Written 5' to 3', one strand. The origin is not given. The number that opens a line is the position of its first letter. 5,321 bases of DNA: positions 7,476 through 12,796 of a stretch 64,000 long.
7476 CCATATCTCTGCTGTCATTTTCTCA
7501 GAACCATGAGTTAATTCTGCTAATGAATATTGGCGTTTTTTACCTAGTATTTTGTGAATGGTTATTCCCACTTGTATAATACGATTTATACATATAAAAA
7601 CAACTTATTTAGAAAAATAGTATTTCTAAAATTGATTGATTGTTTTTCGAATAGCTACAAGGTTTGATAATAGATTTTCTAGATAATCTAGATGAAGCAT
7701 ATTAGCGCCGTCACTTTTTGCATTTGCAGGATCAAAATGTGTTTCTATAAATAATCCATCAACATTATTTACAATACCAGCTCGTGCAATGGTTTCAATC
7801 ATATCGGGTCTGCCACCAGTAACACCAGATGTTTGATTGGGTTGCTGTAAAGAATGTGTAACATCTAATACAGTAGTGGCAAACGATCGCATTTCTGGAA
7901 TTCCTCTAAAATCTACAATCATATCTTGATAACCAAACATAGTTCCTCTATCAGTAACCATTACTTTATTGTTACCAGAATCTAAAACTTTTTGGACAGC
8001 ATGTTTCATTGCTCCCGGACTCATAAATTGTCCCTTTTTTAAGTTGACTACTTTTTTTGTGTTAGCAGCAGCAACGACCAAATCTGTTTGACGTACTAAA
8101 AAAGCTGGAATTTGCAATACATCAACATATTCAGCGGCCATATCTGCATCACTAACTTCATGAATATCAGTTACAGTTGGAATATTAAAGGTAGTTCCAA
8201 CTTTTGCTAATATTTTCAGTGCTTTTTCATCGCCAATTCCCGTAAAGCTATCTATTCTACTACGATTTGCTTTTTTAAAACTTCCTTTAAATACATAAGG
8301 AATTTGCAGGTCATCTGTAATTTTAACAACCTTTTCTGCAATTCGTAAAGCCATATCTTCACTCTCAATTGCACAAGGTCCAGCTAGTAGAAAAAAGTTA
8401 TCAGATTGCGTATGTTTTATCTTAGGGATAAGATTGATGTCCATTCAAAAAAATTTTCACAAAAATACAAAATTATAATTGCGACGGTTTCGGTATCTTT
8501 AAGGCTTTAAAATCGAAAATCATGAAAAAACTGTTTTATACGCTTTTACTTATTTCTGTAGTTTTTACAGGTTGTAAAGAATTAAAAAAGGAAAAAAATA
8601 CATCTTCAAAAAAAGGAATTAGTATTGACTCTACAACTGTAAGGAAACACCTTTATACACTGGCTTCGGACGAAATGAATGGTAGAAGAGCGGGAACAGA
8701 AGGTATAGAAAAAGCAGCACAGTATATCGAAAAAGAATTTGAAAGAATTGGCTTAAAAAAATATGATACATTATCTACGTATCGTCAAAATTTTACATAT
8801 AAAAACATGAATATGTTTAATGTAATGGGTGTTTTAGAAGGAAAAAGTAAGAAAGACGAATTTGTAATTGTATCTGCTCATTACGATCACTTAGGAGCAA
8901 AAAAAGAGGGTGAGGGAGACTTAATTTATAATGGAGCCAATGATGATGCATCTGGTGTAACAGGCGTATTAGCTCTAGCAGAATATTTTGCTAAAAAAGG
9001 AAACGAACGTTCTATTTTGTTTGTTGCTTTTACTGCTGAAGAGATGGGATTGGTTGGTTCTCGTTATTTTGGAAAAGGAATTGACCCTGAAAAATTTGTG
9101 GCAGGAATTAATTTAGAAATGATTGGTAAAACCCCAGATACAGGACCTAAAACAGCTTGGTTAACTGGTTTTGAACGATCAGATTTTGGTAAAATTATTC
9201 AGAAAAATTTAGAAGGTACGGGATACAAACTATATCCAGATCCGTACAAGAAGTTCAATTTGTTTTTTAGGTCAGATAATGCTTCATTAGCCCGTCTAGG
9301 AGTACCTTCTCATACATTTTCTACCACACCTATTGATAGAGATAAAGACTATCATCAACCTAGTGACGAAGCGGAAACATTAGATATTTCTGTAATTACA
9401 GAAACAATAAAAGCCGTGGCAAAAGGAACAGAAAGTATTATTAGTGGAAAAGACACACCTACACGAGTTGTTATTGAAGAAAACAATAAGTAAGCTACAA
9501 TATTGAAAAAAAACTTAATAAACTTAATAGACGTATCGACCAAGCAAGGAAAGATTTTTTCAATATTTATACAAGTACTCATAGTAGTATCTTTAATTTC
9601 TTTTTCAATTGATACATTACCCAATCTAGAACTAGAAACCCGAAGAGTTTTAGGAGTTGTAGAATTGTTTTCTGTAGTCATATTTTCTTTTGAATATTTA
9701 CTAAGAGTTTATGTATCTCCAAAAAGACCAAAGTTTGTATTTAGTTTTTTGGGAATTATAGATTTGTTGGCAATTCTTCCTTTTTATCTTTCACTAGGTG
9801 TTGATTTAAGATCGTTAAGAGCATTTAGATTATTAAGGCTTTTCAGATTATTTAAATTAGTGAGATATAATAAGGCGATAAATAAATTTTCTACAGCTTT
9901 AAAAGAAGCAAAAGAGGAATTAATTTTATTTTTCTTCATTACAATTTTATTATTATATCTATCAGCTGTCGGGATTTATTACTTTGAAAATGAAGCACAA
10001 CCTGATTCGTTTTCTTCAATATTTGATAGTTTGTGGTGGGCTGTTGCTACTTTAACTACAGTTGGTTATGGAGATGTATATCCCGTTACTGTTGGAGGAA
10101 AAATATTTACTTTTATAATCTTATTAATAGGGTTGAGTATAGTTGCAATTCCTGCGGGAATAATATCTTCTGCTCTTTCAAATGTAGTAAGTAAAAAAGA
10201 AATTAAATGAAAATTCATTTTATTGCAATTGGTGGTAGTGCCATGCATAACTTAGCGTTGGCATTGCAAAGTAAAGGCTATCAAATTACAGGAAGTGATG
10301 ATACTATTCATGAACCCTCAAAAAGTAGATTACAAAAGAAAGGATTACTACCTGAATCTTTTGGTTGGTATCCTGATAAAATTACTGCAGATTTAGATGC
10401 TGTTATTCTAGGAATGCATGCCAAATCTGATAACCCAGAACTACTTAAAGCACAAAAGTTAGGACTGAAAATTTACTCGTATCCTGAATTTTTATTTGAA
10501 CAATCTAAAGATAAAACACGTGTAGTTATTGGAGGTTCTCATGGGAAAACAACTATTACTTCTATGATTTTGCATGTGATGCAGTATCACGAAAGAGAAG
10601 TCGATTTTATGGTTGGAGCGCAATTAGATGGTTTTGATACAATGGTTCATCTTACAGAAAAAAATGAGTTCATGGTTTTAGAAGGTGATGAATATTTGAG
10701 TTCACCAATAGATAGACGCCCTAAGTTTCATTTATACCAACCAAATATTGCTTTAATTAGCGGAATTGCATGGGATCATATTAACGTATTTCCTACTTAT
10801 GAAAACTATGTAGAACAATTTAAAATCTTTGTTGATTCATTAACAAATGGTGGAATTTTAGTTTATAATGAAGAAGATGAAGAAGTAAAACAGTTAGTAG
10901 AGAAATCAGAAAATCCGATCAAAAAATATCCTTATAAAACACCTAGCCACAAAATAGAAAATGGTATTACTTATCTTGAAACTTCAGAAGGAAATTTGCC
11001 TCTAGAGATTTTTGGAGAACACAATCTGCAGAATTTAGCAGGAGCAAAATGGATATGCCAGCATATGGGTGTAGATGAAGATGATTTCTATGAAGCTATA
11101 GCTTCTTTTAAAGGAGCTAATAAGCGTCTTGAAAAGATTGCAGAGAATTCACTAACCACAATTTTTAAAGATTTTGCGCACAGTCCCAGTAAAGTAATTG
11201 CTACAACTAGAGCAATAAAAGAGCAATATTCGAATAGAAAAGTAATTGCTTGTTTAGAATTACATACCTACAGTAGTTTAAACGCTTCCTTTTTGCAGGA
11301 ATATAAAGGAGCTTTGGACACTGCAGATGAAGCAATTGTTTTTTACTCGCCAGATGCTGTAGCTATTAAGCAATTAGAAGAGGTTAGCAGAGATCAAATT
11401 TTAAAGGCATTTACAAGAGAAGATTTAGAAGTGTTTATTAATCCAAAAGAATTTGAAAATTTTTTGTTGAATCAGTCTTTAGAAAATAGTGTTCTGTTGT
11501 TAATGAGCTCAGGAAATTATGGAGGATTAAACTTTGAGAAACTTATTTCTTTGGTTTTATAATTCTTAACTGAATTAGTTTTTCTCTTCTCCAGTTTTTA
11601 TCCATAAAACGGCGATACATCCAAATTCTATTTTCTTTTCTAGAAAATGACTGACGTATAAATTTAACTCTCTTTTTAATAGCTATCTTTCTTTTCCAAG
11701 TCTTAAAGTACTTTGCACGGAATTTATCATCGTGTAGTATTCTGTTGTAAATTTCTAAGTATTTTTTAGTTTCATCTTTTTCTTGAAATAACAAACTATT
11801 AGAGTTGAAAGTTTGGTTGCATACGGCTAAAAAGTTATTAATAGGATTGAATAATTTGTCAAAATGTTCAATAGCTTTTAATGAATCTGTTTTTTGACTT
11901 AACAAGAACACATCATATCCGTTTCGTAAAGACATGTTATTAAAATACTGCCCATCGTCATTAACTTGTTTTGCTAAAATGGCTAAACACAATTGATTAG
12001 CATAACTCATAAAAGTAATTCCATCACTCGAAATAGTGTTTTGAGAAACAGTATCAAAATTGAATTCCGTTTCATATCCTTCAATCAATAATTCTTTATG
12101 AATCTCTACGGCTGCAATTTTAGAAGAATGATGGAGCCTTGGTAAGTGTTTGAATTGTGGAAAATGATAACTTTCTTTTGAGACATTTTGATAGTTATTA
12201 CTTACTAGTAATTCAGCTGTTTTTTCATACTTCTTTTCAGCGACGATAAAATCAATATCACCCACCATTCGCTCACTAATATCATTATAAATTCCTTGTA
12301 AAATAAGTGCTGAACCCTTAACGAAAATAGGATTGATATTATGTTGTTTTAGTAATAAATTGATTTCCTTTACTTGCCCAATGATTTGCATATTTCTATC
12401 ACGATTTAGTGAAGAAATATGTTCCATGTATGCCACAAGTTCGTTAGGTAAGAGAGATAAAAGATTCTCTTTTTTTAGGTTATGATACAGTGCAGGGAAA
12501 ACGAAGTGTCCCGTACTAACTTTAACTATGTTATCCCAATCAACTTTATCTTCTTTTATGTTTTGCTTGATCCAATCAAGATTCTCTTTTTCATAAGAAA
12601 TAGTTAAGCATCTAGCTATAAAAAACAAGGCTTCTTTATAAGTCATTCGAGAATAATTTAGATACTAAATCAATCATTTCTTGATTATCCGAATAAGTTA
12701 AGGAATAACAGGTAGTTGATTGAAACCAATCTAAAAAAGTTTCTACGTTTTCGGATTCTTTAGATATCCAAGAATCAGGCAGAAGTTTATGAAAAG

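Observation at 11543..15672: Candidate uncharacterised RiPP-like peptide maturation locus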

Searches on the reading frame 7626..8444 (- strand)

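Call 93: search_protein_families(library=pfam, proteins=[window:7626-8444:-], max_evalue=0.00001)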
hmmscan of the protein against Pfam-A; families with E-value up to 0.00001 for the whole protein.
window:7626-8444:- (272 aa): 1 family
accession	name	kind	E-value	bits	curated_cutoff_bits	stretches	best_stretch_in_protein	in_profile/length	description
PF00793.26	DAHP_synth_1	-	6.5e-61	206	25.5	1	8-267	9-266/270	DAHP synthetase I family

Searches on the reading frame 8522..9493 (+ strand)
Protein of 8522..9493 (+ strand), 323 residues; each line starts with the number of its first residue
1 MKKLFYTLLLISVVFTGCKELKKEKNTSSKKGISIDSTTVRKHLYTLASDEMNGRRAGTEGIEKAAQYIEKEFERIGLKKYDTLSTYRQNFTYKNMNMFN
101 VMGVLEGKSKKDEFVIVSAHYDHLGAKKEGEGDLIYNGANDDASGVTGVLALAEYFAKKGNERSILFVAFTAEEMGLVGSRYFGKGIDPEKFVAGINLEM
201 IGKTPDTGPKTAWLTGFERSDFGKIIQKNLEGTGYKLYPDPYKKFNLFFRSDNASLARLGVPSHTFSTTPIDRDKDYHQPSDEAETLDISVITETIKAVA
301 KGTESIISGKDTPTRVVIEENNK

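Call 93: search_protein_families(library=pfam, proteins=[window:8522-9493:+], max_evalue=0.00001)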
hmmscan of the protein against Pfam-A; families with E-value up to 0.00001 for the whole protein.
window:8522-9493:+ (323 aa): 2 families
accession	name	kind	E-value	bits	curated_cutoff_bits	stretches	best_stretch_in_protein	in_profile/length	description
PF04389.22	Peptidase_M28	-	9.9e-40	136.8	21.3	1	100-300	1-190/193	Peptidase family M28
PF05343.19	Peptidase_M42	-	4.6e-06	26.4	23.2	0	138-211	131-203/292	M42 glutamyl aminopeptidase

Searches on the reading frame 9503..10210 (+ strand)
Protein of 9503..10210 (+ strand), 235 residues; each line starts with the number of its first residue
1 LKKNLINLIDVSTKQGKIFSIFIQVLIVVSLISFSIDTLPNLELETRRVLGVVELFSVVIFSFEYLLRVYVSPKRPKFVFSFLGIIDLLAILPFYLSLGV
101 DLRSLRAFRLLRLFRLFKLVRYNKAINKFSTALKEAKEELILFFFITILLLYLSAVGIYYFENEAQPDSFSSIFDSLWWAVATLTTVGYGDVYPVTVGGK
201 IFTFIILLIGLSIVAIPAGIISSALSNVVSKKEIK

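Call 93: search_protein_families(library=pfam, proteins=[window:9503-10210:+], max_evalue=0.00001)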
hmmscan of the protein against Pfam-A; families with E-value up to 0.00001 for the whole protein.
window:9503-10210:+ (235 aa): 2 families
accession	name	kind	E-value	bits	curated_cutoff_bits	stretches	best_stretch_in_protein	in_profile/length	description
PF00520.37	Ion_trans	-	7.1e-39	133.9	25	1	17-232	2-240/241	Ion transport protein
PF07885.22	Ion_trans_2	-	8.1e-18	64.5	22.5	1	148-226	2-78/79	Ion channel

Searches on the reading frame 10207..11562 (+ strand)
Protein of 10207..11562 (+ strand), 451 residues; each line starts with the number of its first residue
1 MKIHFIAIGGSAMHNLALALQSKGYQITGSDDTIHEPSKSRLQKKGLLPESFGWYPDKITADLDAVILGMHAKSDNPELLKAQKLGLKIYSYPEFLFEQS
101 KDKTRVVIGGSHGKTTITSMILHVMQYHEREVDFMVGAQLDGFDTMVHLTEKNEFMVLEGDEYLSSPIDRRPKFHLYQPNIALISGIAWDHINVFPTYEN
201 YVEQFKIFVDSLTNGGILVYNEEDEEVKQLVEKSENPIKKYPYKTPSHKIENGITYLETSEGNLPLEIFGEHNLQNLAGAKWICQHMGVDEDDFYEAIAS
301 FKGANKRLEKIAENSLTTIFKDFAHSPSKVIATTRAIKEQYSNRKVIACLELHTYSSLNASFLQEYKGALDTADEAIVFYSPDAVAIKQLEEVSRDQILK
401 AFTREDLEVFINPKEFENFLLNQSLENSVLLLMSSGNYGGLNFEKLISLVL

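Call 93: search_protein_families(library=pfam, proteins=[window:10207-11562:+], max_evalue=0.00001)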
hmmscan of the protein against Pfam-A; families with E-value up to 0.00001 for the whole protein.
window:10207-11562:+ (451 aa): 3 families
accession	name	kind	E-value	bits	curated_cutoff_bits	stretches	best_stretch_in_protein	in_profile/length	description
PF08245.18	Mur_ligase_M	-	5.6e-19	69.3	24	1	108-280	1-196/200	Mur ligase middle domain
PF01225.30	Mur_ligase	-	3e-12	47.2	21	1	2-100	1-91/95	Mur ligase family, catalytic domain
PF02875.26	Mur_ligase_C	-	4.3e-08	34.5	28.4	1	307-436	2-127/127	Mur ligase, glutamate ligase domain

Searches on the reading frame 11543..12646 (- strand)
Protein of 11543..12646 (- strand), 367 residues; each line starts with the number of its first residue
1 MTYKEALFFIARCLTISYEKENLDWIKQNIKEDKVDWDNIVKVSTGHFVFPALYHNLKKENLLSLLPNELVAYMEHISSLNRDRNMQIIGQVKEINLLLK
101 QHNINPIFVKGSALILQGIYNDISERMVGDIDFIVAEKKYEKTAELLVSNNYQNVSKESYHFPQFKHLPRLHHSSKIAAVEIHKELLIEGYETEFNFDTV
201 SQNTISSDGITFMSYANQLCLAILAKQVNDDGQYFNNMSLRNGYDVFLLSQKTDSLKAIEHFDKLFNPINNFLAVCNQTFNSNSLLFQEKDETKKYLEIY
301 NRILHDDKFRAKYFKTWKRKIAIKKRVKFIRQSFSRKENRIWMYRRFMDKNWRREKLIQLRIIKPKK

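Call 3: search_protein_families(library=pfam, proteins=[window:11543-12646:-], max_evalue=0.01)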
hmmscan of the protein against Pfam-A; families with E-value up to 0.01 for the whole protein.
window:11543-12646:- (367 aa): 1 family
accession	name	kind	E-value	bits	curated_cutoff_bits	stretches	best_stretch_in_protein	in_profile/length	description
PF14907.12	NTP_transf_5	-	3.7e-36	125.4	31.2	1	34-268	2-230/249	Uncharacterised nucleotidyltransferase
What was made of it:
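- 11543..12646 (-): NTP_transf_5 (Pol-beta-fold) nucleotidyltransferase. It overlaps the kinase gene by 11 nt. Pfam PF14907, E 3.7e-36 (call 3).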

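Call 4: search_protein_families(library=ncbifam, proteins=[window:11543-12646:-], max_evalue=0.01)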
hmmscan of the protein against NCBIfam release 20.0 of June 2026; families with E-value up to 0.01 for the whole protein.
window:11543-12646:- (367 aa): 0 families

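Call 85: search_protein_families(library=padloc, proteins=[window:11543-12646:-], max_evalue=0.01)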
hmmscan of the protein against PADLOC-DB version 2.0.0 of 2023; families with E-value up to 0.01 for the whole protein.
window:11543-12646:- (367 aa): 0 families
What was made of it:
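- No PADLOC match (call 85).
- Tried and rejected: Defence-system (PADLOC) models gave no hits (call 85).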
